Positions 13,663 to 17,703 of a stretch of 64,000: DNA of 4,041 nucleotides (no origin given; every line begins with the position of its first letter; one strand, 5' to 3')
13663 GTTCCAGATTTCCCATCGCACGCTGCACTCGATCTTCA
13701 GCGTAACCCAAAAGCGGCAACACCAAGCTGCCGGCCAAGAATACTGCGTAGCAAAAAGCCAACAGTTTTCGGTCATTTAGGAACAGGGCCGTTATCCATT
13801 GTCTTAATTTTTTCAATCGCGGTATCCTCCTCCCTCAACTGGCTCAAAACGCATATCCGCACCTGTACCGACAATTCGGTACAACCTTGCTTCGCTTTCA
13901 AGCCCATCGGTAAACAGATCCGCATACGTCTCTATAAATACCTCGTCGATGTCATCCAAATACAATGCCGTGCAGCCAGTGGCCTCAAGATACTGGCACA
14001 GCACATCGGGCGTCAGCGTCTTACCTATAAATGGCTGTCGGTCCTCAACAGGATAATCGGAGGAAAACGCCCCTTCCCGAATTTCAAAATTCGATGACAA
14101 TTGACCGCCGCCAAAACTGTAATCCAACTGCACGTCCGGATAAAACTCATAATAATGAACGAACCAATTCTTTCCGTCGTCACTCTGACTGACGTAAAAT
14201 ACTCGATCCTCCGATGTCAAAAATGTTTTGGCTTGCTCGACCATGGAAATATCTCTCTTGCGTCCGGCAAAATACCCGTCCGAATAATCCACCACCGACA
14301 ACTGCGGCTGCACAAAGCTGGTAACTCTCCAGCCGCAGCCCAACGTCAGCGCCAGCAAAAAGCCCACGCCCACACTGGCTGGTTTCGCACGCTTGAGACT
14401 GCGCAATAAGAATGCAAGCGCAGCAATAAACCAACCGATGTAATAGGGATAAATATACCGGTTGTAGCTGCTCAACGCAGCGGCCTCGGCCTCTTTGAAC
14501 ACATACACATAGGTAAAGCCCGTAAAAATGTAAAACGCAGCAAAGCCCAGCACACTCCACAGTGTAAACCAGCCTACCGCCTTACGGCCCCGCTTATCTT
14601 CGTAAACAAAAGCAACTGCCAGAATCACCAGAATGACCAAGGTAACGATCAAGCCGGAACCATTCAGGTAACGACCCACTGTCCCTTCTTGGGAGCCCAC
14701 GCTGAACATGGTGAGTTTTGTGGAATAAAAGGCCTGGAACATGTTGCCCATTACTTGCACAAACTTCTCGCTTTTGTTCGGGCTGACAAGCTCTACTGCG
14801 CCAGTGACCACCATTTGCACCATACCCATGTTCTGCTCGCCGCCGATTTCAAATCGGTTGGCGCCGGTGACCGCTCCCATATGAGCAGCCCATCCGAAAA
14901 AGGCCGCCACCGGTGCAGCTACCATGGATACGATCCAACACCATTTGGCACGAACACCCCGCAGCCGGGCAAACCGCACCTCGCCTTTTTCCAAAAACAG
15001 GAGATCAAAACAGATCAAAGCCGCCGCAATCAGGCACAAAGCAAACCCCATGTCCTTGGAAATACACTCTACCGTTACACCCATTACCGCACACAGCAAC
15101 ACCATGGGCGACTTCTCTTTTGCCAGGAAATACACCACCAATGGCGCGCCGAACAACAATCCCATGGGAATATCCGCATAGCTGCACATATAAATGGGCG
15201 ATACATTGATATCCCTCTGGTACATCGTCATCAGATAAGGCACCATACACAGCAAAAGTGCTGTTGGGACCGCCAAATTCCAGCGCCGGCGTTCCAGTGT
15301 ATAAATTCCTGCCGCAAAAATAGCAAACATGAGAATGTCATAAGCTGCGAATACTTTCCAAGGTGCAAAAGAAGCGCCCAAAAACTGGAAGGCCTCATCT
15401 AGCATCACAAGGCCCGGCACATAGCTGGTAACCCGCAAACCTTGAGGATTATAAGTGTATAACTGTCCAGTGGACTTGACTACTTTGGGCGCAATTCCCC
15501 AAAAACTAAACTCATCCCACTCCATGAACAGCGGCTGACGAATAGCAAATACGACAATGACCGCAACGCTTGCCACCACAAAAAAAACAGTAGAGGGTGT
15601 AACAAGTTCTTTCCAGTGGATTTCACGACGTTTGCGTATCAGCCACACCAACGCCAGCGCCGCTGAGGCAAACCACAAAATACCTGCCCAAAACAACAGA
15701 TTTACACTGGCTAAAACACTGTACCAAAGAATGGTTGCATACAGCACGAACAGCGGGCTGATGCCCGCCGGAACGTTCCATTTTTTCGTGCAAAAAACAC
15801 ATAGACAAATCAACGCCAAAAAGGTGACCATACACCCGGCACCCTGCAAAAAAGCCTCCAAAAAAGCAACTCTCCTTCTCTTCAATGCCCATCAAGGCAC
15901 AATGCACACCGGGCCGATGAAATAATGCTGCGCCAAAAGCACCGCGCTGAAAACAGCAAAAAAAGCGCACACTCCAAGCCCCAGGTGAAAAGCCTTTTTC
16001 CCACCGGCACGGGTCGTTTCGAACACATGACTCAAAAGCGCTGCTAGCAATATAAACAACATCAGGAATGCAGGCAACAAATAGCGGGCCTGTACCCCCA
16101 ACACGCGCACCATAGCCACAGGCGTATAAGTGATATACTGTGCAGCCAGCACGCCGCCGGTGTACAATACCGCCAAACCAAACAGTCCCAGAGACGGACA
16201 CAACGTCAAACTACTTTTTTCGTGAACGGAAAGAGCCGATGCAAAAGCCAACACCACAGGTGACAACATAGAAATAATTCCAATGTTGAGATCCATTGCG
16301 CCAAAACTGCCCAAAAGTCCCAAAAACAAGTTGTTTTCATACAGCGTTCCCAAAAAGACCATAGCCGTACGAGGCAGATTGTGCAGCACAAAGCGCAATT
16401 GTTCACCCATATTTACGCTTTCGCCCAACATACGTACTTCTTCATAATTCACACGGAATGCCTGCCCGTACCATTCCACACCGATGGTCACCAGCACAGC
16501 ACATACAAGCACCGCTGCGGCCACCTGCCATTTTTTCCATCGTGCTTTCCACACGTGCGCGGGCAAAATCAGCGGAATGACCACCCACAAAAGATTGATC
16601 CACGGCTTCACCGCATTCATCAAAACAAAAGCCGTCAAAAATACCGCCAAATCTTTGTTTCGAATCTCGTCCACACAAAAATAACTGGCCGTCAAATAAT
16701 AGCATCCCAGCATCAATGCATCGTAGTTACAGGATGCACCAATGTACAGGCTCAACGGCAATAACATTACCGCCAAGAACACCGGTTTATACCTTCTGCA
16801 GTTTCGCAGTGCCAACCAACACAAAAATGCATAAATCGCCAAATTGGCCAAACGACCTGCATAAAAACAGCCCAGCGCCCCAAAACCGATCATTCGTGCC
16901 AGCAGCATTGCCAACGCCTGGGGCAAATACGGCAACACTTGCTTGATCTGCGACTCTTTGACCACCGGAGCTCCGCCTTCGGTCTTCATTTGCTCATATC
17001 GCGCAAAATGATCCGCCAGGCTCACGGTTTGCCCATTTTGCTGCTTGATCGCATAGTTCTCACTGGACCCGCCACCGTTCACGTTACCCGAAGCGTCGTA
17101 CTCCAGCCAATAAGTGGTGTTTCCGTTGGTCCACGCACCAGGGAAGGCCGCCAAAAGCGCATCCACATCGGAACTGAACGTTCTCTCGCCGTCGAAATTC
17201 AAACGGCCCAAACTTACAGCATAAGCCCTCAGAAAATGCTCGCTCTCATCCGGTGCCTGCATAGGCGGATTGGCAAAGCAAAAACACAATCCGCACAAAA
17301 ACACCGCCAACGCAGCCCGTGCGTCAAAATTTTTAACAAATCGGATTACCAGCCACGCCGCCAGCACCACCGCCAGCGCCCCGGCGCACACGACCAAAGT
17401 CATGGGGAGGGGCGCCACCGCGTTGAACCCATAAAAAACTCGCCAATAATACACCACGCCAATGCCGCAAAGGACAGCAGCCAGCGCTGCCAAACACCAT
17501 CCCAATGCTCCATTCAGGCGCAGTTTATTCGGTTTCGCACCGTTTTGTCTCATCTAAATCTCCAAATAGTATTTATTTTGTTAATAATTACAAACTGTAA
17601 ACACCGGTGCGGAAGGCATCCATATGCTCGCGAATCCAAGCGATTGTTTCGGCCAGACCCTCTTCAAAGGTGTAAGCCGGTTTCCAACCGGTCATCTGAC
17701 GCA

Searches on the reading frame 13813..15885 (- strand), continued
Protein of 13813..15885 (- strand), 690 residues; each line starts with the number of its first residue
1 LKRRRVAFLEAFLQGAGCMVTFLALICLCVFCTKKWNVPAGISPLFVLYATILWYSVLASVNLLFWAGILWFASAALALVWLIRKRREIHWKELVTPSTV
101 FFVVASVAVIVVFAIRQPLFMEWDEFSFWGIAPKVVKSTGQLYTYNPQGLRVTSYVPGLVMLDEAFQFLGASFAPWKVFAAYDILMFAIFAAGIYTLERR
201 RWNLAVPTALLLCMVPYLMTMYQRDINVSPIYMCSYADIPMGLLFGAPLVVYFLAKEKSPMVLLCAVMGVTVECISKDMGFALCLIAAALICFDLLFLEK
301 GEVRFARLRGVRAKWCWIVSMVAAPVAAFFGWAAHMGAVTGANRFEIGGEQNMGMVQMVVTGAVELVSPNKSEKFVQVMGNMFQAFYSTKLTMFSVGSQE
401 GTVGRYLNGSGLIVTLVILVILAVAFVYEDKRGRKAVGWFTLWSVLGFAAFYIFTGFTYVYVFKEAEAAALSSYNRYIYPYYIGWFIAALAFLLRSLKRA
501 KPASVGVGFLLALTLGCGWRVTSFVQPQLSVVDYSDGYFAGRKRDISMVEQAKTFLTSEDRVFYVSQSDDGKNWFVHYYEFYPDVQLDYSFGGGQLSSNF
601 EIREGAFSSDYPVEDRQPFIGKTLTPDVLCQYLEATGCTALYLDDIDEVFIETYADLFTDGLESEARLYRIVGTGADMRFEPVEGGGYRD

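Call 40: search_protein_families(library=pfam, proteins=[L033:20-1669:+, L033:1709-4921:+, L033:4914-5858:+, L033:7346-9352:+, L033:15090-17027:+, L033:17186-18433:+, L033:18430-19254:+, L031:3927-7361:+, L031:16071-17504:-, L009:1618-2856:-], max_evalue=0.01)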
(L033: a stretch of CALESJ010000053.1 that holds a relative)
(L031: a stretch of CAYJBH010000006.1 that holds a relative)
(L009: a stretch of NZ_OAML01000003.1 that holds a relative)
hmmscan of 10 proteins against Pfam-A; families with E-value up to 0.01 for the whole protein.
L033:20-1669:+ (549 aa): 0 families

L033:1709-4921:+ (1070 aa): 5 families
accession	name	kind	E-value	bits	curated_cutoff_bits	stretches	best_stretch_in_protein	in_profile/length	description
PF01074.27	Glyco_hydro_38N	-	9.6e-89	297.8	25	1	244-522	1-270/270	Glycosyl hydrolases family 38 N-terminal domain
PF07748.19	Glyco_hydro_38C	-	2.3e-61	208.1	25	1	719-921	3-205/206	Glycosyl hydrolases family 38 C-terminal domain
PF09261.16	Alpha-mann_mid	-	1.6e-27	95.8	31.1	1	528-624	1-96/96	Alpha mannosidase middle domain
PF17677.7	Glyco_hydro38C2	-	1.6e-13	51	22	1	981-1054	1-72/72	Glycosyl hydrolases family 38 C-terminal beta sandwich domain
PF03065.20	Glyco_hydro_57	-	0.0085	15.9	21.2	0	293-393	78-177/291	Glycosyl hydrolase family 57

L033:4914-5858:+ (314 aa): 2 families
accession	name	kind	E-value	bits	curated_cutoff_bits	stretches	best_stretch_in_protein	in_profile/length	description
PF00480.26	ROK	-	2.1e-70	238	22.9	1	4-307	2-290/294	ROK family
PF01869.26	BcrAD_BadFG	-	3.6e-08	33.7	31.5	2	4-78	1-77/271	BadF/BadG/BcrA/BcrD ATPase family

L033:7346-9352:+ (668 aa): 0 families

L033:15090-17027:+ (645 aa): 0 families

L033:17186-18433:+ (415 aa): 3 families
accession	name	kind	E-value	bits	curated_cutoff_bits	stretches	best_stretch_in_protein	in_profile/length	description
PF05651.19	Diacid_rec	-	2.8e-33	114.9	23.6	1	58-182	2-130/134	Putative sugar diacid recognition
PF13556.12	HTH_30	-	7.6e-18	64.5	27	1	352-408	3-59/59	PucR C-terminal helix-turn-helix domain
PF17853.6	GGDEF_2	-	1.3e-08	35.5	24.5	1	191-306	3-115/116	GGDEF-like domain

L033:18430-19254:+ (274 aa): 4 families
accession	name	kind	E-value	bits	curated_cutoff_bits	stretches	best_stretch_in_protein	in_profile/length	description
PF01418.23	HTH_6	-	6.5e-15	55.3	28.3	1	27-100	2-75/77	Helix-turn-helix domain, rpiR family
PF01380.27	SIS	-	4.8e-14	52.7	25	1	137-240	2-106/131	SIS domain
PF13580.11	SIS_2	-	3.8e-08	33.9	27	1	178-221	94-137/138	SIS domain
PF17536.7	Mx_ML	-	0.0087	16.3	25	0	218-265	18-62/149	Matrix and Matrix long proteins N-terminal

L031:3927-7361:+ (1144 aa): 6 families
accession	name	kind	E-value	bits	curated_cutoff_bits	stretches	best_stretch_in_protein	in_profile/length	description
PF07733.18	DNA_pol3_alpha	-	5.3e-102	341.3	23.9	1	296-551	2-260/260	Bacterial DNA polymerase III alpha NTPase domain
PF02811.25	PHP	-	3.1e-62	210.2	26.4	1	6-177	1-164/164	PHP domain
PF17657.6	DNA_pol3_finger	-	2.6e-59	199.7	22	1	554-709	1-161/166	Bacterial DNA polymerase III alpha subunit finger domain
PF14579.12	HHH_6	-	4.5e-27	94.5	25.6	1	796-884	1-90/90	Helix-hairpin-helix motif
PF01336.31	tRNA_anti-codon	-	3.4e-09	37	27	1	988-1057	7-72/75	OB-fold nucleic acid binding domain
PF15072.12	HROB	-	0.0015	18.9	30.8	1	996-1039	14-57/85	Homologous recombination OB-fold protein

L031:16071-17504:- (477 aa): 4 families
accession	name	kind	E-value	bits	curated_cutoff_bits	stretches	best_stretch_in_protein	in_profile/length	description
PF02518.31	HATPase_c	-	7.6e-22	78.3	26.4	1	368-474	2-108/111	Histidine kinase-, DNA gyrase B-, and HSP90-like ATPase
PF00512.31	HisKA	-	7.1e-19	68.1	26.9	1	255-321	2-66/66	His Kinase A (phospho-acceptor) domain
PF00672.30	HAMP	-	4.4e-10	40.2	25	1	199-249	2-52/53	HAMP domain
PF13589.12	HATPase_c_3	-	0.0055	17.2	25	0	372-442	3-76/137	Histidine kinase-, DNA gyrase B-, and HSP90-like ATPase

L009:1618-2856:- (412 aa): 0 families

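Call 47: search_protein_families(library=pfam, proteins=[L009:1618-2856:-, window:13813-15885:-], max_evalue=10)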
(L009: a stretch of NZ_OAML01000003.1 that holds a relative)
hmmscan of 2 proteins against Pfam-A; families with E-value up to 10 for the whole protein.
L009:1618-2856:- (412 aa): 1 family
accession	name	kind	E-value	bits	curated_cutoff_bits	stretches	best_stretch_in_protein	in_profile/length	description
PF22318.1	DUF6971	-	0.12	12.9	27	1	226-277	22-74/89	Domain of unknown function (DUF6971)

window:13813-15885:- (690 aa): 0 families

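Call 64: search_protein_families(library=pfam, alignment_id=A3, max_evalue=0.0001)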
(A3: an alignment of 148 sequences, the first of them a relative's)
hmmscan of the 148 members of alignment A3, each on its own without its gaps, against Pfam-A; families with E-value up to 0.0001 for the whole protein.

A. member 1, L077:11938-12549:+ (204 aa): 0 families

B. families by the number of members that match (of 148 scanned): 195 families (the first 25 are shown)
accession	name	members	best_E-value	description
PF00583.31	Acetyltransf_1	9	2.7e-19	Acetyltransferase (GNAT) family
PF13302.13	Acetyltransf_3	6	6.4e-25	Acetyltransferase (GNAT) domain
PF13508.13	Acetyltransf_7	6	1.4e-13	Acetyltransferase (GNAT) domain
PF13673.13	Acetyltransf_10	4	4.2e-10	Acetyltransferase (GNAT) domain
PF00528.27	BPD_transp_1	3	1e-44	Binding-protein-dependent transport system inner membrane component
PF13420.13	Acetyltransf_4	3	3.6e-10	Acetyltransferase (GNAT) domain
PF03977.18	OAD_beta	2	2.6e-87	Na+-transporting oxaloacetate decarboxylase beta subunit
PF00398.26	RrnaAD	2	5.2e-56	Ribosomal RNA adenine dimethylase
PF01546.33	Peptidase_M20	2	3.5e-18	Peptidase family M20/M25/M40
PF00672.30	HAMP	2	4.4e-10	HAMP domain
PF08445.16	FR47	2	5.1e-08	FR47-like protein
PF00871.23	Acetate_kinase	1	6.6e-150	Acetokinase family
PF07451.17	SpoVAD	1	4.1e-132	Stage V sporulation protein AD (SpoVAD)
PF02733.22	Dak1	1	6.6e-122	Dak1 domain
PF01653.23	DNA_ligase_aden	1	3.5e-86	NAD-dependent DNA ligase adenylation domain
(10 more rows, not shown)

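Call 77: search_protein_representatives(alignment_id=A1)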
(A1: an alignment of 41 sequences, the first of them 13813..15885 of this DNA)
Query: 41 sequences, 665 profile positions. Proteins with E-value up to 0.001 (for the whole library): 4453; up to 1e-10: 3202; up to 1e-30: 1189. The best 150 are listed.
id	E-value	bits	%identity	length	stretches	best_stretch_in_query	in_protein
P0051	5.1e-250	848.0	-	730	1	2-663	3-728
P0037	6.0e-248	841.1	-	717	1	1-663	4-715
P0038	6.1e-240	814.7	-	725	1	4-662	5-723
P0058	2.9e-232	789.3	-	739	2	3-478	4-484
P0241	2.4e-217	740.0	-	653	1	3-662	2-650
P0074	2.6e-215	733.3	-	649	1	2-657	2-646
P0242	4.1e-212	722.7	-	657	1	4-660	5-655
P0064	2.2e-211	720.4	-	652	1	1-660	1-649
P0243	1.3e-209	714.5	-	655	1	3-660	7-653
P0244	1.7e-208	710.8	-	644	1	3-656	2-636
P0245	2.4e-205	700.4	-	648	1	7-663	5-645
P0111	4.4e-205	699.5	-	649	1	3-657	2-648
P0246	1.0e-203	695.0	-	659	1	2-659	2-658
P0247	4.7e-203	692.8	-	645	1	3-662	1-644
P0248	1.3e-202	691.3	-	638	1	2-662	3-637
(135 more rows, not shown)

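Call 78: find_encoding_contigs(protein=P0120, flank=10000, max_places=2)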
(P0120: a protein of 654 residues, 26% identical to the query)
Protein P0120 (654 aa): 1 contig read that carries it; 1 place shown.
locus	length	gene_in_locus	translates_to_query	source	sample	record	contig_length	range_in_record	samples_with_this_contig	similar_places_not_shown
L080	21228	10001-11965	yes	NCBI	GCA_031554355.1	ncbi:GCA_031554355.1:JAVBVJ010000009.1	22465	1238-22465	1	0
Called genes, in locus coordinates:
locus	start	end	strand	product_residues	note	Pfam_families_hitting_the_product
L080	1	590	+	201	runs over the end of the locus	-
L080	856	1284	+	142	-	PF00572:Ribosomal_L13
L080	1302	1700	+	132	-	PF00380:Ribosomal_S9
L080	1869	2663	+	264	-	PF02567:PhzC-PhzF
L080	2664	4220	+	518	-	PF13231:PMT_2 (weak)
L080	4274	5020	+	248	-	PF01171:ATP_bind_3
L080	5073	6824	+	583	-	PF03990:DUF348, PF07501:G5, PF06725:3D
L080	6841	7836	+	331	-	PF03102:NeuB, PF08666:SAF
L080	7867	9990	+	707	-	PF09913:DUF2142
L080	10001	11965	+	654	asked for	-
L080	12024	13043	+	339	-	-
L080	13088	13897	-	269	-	PF06161:DUF975 (weak), PF13240:Zn_Ribbon_1 (weak)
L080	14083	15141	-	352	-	PF00106:adh_short (faint), PF01073:3Beta_HSD, PF01370:Epimerase, PF02719:Polysacc_synt_2, PF04321:RmlD_sub_bind, PF07993:NAD_binding_4, PF16363:GDP_Man_Dehyd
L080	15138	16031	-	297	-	PF01370:Epimerase, PF04321:RmlD_sub_bind, PF16363:GDP_Man_Dehyd, PF02719:Polysacc_synt_2, PF07993:NAD_binding_4 (weak)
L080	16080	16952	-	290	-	PF00483:NTP_transferase, PF12804:NTP_transf_3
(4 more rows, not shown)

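Call 79: find_encoding_contigs(protein=P0116, flank=10000, max_places=2)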
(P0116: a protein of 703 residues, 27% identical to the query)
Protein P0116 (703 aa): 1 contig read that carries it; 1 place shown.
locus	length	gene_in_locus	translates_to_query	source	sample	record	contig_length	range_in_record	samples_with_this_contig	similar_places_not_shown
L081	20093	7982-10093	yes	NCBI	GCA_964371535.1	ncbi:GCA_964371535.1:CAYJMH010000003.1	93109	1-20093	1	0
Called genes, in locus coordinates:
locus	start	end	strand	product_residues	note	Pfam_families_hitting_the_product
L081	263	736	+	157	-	PF04277:OAD_gamma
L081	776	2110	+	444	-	PF03977:OAD_beta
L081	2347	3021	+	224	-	PF09560:Spore_YunB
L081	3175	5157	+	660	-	PF22745:Nlig-Ia, PF01653:DNA_ligase_aden, PF03120:OB_DNA_ligase, PF03119:DNA_ligase_ZBD, PF14520:HHH_5 (faint), PF12826:HHH_2, PF00533:BRCT, PF12738:PTCB-BRCT (weak)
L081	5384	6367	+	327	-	PF00106:adh_short, PF01073:3Beta_HSD, PF01370:Epimerase, PF02719:Polysacc_synt_2, PF04321:RmlD_sub_bind, PF07993:NAD_binding_4, PF13460:NAD_binding_10, PF16363:GDP_Man_Dehyd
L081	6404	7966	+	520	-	PF09913:DUF2142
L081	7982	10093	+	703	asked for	-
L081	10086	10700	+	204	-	-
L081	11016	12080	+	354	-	-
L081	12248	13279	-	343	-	PF01008:IF-2B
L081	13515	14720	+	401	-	PF01636:APH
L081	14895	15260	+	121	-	PF00903:Glyoxalase, PF13669:Glyoxalase_4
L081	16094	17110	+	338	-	PF00356:LacI, PF00532:Peripla_BP_1, PF13407:Peripla_BP_4 (weak), PF13377:Peripla_BP_3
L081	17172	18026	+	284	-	PF01116:F_bP_aldolase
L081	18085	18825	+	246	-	PF01925:TauE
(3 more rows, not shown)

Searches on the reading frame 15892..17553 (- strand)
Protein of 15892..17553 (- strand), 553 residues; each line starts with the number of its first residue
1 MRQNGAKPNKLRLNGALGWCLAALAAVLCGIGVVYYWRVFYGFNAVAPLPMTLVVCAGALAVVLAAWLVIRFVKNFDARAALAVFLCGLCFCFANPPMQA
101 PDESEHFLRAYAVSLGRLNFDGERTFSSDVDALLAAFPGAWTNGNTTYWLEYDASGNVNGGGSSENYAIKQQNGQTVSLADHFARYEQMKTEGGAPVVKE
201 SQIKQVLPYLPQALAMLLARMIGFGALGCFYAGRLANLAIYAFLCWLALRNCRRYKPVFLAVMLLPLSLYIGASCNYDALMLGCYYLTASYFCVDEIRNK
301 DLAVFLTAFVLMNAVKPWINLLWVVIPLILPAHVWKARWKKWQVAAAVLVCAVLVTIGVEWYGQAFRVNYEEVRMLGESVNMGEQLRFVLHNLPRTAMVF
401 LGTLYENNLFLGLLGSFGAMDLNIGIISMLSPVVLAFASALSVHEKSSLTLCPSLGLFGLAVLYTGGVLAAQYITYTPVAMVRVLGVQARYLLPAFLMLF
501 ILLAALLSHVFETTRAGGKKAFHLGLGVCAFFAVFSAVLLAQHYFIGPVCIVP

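Call 3: search_protein_families(library=pfam, proteins=[window:15892-17553:-], max_evalue=0.01)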
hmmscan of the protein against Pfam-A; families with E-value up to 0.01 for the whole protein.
window:15892-17553:- (553 aa): 1 family
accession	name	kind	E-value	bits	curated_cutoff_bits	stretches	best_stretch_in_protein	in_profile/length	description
PF09913.15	DUF2142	-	1.8e-37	129.5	30.1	1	85-497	1-394/395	Predicted membrane protein (DUF2142)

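Call 6: search_protein_families(library=ncbifam, proteins=[window:15892-17553:-], max_evalue=0.01)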
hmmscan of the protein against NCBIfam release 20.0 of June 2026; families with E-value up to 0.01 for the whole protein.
window:15892-17553:- (553 aa): 0 families

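Call 38: search_solved_structures(query=window:15892-17553:-, max_evalue=10)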
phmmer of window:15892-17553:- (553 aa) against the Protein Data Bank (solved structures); distinct sequences matched with E-value up to 10: 1.
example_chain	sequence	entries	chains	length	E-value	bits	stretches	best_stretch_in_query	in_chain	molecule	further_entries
9t3o_A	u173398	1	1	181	0.045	15.8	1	129-188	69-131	LPS-assembly protein LptD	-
